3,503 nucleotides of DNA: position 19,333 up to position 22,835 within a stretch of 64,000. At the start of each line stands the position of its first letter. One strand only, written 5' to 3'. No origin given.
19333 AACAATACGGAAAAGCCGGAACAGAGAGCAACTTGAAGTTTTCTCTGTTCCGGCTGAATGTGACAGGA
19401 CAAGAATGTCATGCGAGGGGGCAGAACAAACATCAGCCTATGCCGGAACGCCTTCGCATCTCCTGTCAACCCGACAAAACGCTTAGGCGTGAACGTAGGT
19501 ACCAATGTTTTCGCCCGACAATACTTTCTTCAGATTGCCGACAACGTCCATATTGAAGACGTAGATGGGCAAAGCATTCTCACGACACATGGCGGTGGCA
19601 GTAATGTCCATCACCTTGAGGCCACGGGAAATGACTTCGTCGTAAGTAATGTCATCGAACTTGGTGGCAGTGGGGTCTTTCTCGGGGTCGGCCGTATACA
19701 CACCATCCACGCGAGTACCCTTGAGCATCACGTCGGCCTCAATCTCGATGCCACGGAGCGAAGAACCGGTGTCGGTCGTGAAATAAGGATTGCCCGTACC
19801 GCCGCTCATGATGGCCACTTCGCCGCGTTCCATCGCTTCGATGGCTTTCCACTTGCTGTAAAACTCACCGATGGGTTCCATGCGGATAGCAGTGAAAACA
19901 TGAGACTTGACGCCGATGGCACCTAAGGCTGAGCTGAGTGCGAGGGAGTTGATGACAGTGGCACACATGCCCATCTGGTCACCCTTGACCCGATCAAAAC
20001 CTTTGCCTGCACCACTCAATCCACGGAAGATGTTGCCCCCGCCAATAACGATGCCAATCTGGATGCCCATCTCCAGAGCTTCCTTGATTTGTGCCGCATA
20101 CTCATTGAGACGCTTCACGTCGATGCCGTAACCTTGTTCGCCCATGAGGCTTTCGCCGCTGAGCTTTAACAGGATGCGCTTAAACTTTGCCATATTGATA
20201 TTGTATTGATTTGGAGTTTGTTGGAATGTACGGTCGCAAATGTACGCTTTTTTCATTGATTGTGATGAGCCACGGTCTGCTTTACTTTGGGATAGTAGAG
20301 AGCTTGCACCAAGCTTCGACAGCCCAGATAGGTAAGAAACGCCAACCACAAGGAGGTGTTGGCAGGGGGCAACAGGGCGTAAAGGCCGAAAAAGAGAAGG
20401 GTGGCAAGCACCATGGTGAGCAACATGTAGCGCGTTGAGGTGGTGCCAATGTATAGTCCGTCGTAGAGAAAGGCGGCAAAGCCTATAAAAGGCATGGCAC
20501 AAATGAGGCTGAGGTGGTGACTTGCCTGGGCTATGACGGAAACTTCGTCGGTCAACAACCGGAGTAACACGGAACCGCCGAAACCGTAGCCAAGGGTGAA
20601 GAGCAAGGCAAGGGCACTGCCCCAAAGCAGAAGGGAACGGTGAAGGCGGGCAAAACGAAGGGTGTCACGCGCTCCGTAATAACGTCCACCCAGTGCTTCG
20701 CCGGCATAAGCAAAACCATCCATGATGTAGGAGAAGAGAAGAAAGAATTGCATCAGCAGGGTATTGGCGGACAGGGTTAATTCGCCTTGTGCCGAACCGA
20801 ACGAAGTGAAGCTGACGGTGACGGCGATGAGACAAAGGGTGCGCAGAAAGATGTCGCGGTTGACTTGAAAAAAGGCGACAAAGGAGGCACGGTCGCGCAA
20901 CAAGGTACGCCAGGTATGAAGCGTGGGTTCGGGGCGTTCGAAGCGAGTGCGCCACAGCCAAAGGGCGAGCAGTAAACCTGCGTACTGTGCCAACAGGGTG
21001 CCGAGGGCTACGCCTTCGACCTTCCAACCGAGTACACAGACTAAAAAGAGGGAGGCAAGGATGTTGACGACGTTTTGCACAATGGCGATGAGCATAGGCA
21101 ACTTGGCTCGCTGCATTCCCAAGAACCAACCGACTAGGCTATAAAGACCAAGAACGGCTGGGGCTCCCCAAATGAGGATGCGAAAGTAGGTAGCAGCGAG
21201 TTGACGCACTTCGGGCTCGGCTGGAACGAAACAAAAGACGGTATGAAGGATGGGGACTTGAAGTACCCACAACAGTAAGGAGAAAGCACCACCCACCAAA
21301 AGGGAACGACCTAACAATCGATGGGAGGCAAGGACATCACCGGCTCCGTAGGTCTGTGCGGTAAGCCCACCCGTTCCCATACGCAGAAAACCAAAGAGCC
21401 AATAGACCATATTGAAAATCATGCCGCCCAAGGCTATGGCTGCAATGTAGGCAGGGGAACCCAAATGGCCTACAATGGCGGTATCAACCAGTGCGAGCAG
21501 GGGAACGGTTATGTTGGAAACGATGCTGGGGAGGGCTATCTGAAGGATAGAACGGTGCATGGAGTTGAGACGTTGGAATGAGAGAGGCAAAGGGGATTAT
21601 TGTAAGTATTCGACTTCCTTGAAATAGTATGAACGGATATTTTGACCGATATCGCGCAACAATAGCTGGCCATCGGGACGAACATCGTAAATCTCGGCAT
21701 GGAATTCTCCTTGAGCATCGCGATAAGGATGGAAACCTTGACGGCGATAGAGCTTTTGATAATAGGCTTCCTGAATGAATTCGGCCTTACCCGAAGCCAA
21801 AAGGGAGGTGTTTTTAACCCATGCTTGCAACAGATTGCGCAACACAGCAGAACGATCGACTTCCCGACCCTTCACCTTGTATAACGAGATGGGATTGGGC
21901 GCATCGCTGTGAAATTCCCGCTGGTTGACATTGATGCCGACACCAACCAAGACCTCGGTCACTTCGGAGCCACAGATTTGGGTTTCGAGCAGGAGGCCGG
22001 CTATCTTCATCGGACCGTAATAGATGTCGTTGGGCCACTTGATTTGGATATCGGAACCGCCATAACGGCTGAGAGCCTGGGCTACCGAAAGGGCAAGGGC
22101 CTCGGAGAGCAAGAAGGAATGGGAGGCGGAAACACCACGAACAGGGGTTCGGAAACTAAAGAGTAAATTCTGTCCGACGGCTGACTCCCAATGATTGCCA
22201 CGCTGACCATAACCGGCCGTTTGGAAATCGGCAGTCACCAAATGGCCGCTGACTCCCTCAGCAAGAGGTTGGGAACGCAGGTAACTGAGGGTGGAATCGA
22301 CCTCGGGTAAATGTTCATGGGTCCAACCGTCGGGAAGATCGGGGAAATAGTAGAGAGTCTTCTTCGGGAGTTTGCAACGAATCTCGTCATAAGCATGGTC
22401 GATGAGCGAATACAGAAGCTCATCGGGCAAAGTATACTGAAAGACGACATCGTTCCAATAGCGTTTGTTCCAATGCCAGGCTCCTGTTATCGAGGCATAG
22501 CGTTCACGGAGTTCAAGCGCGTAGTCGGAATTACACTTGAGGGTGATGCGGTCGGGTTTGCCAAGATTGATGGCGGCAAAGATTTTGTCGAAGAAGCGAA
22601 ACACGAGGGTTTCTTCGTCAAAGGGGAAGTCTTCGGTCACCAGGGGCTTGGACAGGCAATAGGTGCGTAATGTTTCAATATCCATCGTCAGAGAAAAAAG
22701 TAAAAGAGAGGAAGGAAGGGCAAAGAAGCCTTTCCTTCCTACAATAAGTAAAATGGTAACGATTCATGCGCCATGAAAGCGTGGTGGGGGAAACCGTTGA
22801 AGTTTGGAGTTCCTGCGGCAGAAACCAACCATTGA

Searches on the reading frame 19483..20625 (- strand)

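Call 90: search_protein_families(library=pfam, proteins=[window:19483-20625:-], max_evalue=0.00001)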
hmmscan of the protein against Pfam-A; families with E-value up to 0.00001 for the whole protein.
window:19483-20625:- (380 aa): 1 family
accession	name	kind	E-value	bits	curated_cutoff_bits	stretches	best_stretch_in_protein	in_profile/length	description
PF00696.33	AA_kinase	-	1.1e-33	117.3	24.9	1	149-358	1-234/234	Amino acid kinase family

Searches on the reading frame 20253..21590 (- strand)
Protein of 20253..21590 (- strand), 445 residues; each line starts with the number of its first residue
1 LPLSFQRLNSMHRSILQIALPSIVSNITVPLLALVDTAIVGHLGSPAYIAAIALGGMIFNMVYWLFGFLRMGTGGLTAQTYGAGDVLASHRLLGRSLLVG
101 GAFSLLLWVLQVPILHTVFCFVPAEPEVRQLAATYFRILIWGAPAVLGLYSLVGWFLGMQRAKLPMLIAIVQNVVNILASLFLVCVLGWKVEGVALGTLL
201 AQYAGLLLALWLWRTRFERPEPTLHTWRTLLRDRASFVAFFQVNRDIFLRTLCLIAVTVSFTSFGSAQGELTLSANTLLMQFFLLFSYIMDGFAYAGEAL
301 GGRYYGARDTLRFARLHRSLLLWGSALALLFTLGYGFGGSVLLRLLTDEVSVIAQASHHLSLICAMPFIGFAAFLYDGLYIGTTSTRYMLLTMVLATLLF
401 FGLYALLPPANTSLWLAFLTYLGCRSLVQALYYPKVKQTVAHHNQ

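Call 90: search_protein_families(library=pfam, proteins=[window:20253-21590:-], max_evalue=0.00001)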
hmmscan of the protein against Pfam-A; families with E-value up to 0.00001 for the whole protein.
window:20253-21590:- (445 aa): 1 family
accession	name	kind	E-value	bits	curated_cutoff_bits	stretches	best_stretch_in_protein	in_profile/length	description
PF01554.23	MatE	-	3.9e-33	114.8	24.9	2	21-178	1-157/161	MatE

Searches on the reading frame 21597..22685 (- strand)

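Call 90: search_protein_families(library=pfam, proteins=[window:21597-22685:-], max_evalue=0.00001)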
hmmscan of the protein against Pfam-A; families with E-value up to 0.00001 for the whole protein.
window:21597-22685:- (362 aa): 2 families
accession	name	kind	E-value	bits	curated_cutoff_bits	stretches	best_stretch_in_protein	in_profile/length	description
PF04237.18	YjbR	-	3.3e-24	85.8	30.1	1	11-100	1-87/88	YjbR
PF03099.24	BPL_LplA_LipB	-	2e-19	70.2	21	1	131-252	7-133/133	Biotin/lipoate A/B protein ligase family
